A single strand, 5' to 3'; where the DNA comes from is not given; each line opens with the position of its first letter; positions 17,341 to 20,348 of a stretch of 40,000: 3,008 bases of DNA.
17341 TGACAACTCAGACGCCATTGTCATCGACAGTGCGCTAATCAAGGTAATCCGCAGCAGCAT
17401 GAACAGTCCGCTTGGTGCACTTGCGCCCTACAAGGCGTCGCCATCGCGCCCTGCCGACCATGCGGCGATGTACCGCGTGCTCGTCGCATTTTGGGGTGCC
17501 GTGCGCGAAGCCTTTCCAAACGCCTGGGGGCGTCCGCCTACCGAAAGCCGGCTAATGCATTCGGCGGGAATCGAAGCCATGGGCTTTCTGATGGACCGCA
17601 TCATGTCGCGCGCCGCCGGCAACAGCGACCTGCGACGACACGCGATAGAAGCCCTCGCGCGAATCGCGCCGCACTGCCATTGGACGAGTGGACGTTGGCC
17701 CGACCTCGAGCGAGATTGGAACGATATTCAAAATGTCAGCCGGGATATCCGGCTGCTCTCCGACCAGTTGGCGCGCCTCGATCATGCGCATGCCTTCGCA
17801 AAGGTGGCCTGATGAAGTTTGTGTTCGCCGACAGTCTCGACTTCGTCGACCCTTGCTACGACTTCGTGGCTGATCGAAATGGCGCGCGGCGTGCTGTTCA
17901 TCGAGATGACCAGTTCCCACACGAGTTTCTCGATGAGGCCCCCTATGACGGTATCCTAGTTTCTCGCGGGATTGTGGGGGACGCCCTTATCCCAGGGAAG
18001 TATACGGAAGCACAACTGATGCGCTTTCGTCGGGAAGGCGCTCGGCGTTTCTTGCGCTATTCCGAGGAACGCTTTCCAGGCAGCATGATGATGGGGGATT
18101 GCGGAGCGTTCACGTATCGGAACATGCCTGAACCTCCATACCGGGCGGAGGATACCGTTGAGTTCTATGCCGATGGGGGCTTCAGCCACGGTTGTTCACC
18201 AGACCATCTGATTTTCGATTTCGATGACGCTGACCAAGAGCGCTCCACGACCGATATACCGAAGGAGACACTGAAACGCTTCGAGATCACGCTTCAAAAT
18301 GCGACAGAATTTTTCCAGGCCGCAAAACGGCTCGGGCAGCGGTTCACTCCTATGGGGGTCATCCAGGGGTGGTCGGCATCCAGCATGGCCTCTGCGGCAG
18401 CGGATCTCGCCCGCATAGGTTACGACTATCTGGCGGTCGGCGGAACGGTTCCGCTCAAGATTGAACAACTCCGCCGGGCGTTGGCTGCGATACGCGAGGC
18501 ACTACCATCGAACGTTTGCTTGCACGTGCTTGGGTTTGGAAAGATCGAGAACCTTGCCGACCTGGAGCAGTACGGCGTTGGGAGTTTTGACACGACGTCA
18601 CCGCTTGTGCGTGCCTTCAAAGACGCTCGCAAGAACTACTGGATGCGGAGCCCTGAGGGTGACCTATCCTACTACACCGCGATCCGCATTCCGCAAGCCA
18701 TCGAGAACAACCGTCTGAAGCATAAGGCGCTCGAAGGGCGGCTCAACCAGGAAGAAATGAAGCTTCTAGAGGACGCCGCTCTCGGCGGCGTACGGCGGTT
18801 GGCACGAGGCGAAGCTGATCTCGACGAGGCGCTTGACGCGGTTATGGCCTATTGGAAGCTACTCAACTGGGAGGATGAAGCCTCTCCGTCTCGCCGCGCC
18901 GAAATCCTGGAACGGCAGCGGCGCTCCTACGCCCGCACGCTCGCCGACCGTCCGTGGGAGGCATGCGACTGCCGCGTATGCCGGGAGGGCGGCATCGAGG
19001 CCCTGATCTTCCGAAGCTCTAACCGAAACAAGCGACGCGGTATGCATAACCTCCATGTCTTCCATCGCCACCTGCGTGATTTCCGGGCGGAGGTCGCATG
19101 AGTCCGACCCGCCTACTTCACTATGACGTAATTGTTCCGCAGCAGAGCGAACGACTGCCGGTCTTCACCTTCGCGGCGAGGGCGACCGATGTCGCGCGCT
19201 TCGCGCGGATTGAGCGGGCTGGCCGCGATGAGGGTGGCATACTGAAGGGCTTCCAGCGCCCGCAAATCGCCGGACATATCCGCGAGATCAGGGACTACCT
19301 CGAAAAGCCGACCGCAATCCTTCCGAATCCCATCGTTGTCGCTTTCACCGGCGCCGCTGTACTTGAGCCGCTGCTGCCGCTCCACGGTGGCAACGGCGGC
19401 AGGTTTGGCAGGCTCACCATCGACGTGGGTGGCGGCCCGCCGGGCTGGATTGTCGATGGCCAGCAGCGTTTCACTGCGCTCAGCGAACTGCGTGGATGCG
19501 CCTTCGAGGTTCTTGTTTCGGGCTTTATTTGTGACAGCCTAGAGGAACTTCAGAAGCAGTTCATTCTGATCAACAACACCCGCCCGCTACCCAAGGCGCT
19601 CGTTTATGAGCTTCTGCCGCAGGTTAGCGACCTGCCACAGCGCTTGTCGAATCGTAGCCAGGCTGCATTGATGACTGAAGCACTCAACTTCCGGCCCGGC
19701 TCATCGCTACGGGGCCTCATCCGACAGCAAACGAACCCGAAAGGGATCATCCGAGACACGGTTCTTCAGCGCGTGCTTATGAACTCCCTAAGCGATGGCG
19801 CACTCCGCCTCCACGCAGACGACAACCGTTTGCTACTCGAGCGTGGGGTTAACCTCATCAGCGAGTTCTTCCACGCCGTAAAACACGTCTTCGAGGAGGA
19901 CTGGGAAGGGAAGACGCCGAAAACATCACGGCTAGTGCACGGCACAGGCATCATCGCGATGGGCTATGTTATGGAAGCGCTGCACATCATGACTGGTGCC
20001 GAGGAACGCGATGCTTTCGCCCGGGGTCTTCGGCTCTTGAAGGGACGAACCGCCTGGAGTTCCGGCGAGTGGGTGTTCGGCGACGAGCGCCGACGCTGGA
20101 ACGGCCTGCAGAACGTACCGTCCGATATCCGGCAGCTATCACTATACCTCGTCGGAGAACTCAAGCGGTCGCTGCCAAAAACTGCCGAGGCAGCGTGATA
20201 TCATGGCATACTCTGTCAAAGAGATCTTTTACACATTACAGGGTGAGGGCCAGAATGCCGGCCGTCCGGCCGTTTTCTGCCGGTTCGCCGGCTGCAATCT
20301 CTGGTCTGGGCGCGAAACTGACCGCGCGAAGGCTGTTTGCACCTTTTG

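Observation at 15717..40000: Dpd-type 7-deazaguanine DNA modification/restriction island with its own preQ0 pathway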

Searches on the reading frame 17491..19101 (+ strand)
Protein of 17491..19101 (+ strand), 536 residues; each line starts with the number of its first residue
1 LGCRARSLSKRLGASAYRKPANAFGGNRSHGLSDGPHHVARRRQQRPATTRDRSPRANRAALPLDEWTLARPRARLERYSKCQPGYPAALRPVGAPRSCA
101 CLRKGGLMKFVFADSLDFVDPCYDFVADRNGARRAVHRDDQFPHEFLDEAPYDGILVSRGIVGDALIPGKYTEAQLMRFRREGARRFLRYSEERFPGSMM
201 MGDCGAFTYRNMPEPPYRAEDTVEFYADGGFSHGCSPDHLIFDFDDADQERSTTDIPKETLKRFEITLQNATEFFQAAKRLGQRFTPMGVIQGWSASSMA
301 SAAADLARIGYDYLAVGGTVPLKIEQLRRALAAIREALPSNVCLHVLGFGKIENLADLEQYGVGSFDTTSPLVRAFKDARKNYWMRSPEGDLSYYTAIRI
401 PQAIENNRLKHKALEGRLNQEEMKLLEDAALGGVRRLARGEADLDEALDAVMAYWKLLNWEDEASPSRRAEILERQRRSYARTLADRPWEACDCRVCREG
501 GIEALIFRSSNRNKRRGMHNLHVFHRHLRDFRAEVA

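Call 4: search_protein_families(library=padloc, proteins=[window:17491-19101:+])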
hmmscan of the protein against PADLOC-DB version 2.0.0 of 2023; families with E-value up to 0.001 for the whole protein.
window:17491-19101:+ (536 aa): 4 families
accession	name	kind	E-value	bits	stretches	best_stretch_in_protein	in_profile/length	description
PDLC02807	DpdA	-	2e-152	505.8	1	108-531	1-408/417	DpdA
PDLC02808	DpdA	-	3e-72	241.6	1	201-528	1-312/317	DpdA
PDLC02810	DpdA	-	7.8e-49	164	1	320-530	2-199/224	DpdA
PDLC02809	DpdA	-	7e-47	157.8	1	108-319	4-208/210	DpdA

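Call 34: search_protein_families(library=ncbifam, proteins=[window:17812-19101:+], max_evalue=0.00001)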
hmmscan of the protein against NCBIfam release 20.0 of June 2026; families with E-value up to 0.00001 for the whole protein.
window:17812-19101:+ (429 aa): 4 families
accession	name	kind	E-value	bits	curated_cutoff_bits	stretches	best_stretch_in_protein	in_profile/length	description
NF041059.1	DpdA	equivalog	3.9e-158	526.5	200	1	1-423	1-405/406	tRNA-guanine transglycosylase DpdA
TIGR00449.1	tgt_general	superfamily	2.4e-12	46.4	47.6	1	134-268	137-269/367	tRNA-guanine transglycosylase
TIGR00430.1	Q_tRNA_tgt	equivalog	1e-09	37.9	306.75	1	133-265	136-267/368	tRNA guanosine(34) transglycosylase Tgt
TIGR00432.2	arcsn_tRNA_tgt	equivalog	4.3e-08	32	350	0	151-266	132-250/441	tRNA guanosine(15) transglycosylase TgtA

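Call 53: search_protein_families(library=pfam, proteins=[window:17812-19101:+], max_evalue=0.001)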
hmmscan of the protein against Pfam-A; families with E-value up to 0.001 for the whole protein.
window:17812-19101:+ (429 aa): 1 family
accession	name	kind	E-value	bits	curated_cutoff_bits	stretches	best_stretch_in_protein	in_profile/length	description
PF01702.25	TGT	-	6.8e-11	42.3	26.3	1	149-267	142-261/357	Queuine tRNA-ribosyltransferase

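Call 54: search_dna_similar(query=window:17812-19101:+, collection=plasmids, mode=protein, max_rows=15, max_evalue=1e-20)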
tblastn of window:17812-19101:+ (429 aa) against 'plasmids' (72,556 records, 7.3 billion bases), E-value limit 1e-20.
Records with a match: 17; places in all: 17; records where one place covers at least 80% of the query: 17.
Best place of each record, by identity: 60-80% 2; <60% 15.
By first word of the organism name: Caulobacter 1; Methylobacterium 1; Bradyrhizobium 1; Agrobacterium 1; Sinorhizobium 1; Rhizobium 1; Shinella 1; Azospirillum 1; Skermanella 1; Acetobacter 1; and 7 more.
By predicted mobility (MOB-suite, as given by PLSDB): non-mobilizable 9; conjugative 5; mobilizable 3.
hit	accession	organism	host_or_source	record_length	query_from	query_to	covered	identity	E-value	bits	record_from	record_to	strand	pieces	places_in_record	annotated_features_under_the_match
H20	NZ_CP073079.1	Caulobacter sp. S6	pure culture,soil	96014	1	425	99%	74.8%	0e+0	619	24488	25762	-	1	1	dpdA: tRNA-guanine transglycosylase DpdA | dbpB: DGQHR domain-containing protein DpdB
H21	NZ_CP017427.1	Methylobacterium sp. XJLW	single cell,soil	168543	1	428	100%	70.8%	0e+0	577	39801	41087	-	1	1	dpdA: tRNA-guanine transglycosylase DpdA | dbpB: DGQHR domain-containing protein DpdB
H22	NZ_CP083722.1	Bradyrhizobium sp. 41S5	Glycine max cv. AC Glengarry,Cell ...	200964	1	421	98%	59.4%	4e-146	466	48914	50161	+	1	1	dpdA: tRNA-guanine transglycosylase DpdA | dbpB: DGQHR domain-containing protein DpdB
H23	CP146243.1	Agrobacterium vitis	Vitis vinifera,cell culture,Grape gall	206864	1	417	97%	54.0%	2e-120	392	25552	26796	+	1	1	dpdA: tRNA-guanine transglycosylase DpdA | dbpB: DGQHR domain-containing protein DpdB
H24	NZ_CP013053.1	Sinorhizobium americanum CCGM7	Phaseolus vulgaris,root nodules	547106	1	424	99%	52.1%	1e-120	393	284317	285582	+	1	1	dpdA: tRNA-guanine transglycosylase DpdA | dbpB: DGQHR domain-containing protein DpdB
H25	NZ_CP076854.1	Rhizobium sp. WYJ-E13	Curcuma wenyujin Y.H. Chen et C. ...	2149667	1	424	99%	52.1%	5e-115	377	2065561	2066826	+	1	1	none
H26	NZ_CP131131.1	Shinella zoogloeoides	isolate,Activated charcoal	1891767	1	418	97%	52.2%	5e-113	371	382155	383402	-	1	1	none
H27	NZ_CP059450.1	Azospirillum brasilense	Prokaryotes,soil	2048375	1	417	97%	52.3%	2e-119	390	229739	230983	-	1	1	none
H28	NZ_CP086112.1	Skermanella rosea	single cell,hydrocarbon-contaminated ...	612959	1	417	97%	50.1%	2e-104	346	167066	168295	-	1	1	dpdA: tRNA-guanine transglycosylase DpdA | dbpB: DGQHR domain-containing protein DpdB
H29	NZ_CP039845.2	Acetobacter pasteurianus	whole organism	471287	1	424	99%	45.0%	2e-101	338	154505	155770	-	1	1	dpdA: tRNA-guanine transglycosylase DpdA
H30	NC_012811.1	Methylorubrum extorquens AM1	-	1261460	2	428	100%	44.1%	1e-85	293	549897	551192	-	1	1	none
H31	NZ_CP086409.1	Enterobacter cloacae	water,water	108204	1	422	98%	39.5%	2e-80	277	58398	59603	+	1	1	dpdA: tRNA-guanine transglycosylase DpdA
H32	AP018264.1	Scytonema sp. NIES-4073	-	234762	1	424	99%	35.3%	3e-64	231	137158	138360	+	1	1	tgt: queuine tRNA-ribosyltransferase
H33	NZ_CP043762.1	Paenibacillus sp. 37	whole organism,rhizosphere of Abies ...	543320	1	425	99%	34.6%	5e-60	218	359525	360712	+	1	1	dpdA: tRNA-guanine transglycosylase DpdA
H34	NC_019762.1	Allocoleopsis franciscana PCC 7113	-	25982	1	424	99%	33.9%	3e-54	201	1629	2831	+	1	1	dpdA: tRNA-guanine transglycosylase DpdA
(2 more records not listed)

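Call 55: get_annotated_region(hit=H20, flank=20000)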
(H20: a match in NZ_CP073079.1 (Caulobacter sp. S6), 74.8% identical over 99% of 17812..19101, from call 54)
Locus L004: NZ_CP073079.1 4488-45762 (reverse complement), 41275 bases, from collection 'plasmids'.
description: Caulobacter sp. S6 plasmid unnamed, complete sequence
organism: Caulobacter sp. S6 (NCBI taxid 2823693)
taxonomy: Bacteria; Pseudomonadota; Alphaproteobacteria; Caulobacterales; Caulobacteraceae; Caulobacter; Caulobacter sp. S6
host: -; source: pure culture,soil; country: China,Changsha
typing (MOB-suite, as given by PLSDB): non-mobilizable; replicon rep_cluster_534; mating-pair formation MPF_T
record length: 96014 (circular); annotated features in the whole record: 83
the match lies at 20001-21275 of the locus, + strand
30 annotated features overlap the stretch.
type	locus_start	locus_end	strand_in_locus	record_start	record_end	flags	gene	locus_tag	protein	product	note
CDS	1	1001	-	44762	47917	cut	-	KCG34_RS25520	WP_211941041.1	efflux RND transporter permease subunit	-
CDS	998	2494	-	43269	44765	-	-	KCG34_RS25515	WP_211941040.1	efflux RND transporter periplasmic adaptor subunit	GO:0006810 - transport [Evidence IEA]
CDS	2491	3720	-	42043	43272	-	-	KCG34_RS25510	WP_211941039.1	TolC family protein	-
CDS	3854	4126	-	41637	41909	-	-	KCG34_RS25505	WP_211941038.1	hypothetical protein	-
CDS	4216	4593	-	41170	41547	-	-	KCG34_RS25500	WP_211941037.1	hypothetical protein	-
CDS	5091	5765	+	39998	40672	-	-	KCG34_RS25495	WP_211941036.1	heavy metal response regulator transcription factor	GO:0006355 - regulation of DNA-templated transcription [Evidence IEA]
CDS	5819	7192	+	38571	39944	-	-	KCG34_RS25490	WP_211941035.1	heavy metal sensor histidine kinase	GO:0000160 - phosphorelay signal transduction system [Evidence IEA]; GO:0016310 - phosphorylation [Evidence IEA]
CDS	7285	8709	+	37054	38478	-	-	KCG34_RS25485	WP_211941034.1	TolC family protein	GO:0055085 - transmembrane transport [Evidence IEA]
CDS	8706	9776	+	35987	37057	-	-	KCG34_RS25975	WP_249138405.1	hypothetical protein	-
CDS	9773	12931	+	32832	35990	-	-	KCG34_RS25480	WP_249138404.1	efflux RND transporter permease subunit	GO:0055085 - transmembrane transport [Evidence IEA]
CDS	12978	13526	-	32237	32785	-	-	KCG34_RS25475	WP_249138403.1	MFS transporter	GO:0055085 - transmembrane transport [Evidence IEA]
CDS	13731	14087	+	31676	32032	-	-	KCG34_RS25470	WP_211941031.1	DMT family protein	-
CDS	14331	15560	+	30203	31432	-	-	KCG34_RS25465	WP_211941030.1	cation:proton antiporter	GO:0006812 - monoatomic cation transport [Evidence IEA]; GO:1902600 - proton transmembrane transport [Evidence IEA]; ...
CDS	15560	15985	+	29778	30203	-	-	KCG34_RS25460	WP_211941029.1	universal stress protein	-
CDS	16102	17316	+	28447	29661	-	-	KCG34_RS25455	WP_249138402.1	MFS transporter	-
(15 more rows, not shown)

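Call 56: search_solved_structures(query=window:17812-19101:+, show_alignments=1, max_evalue=0.00001)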
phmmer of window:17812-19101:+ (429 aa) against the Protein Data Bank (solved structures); distinct sequences matched with E-value up to 0.00001: 1.
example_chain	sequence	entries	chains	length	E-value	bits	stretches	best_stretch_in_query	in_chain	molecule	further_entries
7ui4_A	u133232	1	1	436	2.5e-91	310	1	1-422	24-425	DNA-guanine transglycosylase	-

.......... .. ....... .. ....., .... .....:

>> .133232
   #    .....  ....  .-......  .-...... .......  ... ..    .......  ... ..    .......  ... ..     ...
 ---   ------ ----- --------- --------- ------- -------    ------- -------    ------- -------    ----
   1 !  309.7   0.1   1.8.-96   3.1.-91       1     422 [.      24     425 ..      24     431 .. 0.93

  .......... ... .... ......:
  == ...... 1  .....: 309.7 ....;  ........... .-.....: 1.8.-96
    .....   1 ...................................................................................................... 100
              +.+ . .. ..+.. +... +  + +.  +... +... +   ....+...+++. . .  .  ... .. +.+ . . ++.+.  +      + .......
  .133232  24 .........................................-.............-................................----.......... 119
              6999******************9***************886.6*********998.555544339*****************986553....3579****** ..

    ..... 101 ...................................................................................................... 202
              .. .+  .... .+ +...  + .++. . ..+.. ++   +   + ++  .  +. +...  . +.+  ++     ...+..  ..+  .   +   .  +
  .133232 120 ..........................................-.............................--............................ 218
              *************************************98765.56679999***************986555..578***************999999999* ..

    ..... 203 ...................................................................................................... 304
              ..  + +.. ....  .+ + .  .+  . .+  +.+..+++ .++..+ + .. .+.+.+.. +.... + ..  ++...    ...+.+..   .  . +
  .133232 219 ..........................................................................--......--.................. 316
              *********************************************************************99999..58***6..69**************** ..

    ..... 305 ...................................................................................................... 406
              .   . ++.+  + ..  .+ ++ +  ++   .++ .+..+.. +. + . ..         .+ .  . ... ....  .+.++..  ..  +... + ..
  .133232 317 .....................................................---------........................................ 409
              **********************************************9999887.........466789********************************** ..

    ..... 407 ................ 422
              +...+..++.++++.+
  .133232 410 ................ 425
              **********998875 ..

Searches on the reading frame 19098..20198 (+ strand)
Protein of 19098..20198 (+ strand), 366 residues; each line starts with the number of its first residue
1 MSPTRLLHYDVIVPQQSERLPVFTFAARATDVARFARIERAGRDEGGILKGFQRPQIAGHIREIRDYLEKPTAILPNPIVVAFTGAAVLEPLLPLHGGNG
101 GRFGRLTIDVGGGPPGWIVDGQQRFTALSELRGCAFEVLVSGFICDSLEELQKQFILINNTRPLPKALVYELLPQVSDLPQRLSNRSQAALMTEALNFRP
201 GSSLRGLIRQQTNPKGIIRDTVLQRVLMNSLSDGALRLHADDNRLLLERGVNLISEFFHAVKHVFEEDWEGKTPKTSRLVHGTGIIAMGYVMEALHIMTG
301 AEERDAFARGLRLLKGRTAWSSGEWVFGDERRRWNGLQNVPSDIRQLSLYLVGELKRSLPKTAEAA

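Call 4: search_protein_families(library=padloc, proteins=[window:19098-20198:+])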
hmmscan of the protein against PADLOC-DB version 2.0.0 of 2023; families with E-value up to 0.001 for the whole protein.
window:19098-20198:+ (366 aa): 2 families
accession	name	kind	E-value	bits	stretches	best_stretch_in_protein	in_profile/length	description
PDLC02811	DpdB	-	6.7e-116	385.1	1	9-358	7-365/370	DpdB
PDLC02812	DpdB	-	6.1e-30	102.5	1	20-328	18-342/400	DpdB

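Call 34: search_protein_families(library=ncbifam, proteins=[window:19098-20198:+], max_evalue=0.00001)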
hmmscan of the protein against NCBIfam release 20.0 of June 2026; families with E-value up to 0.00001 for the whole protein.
window:19098-20198:+ (366 aa): 3 families
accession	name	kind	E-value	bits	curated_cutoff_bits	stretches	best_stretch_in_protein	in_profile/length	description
NF041060.1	DpdB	equivalog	2e-112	375.6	300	1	11-351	5-352/352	DGQHR domain-containing protein DpdB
TIGR03187.1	DGQHR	domain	1.3e-46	159.6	58.85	1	15-295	5-275/276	DGQHR domain-containing protein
TIGR04172.1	DGQHR_dnd_1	hypoth_equivalog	9.3e-07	28.2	450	1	24-240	15-243/381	DNA phosphorothioation-associated DGQHR protein 1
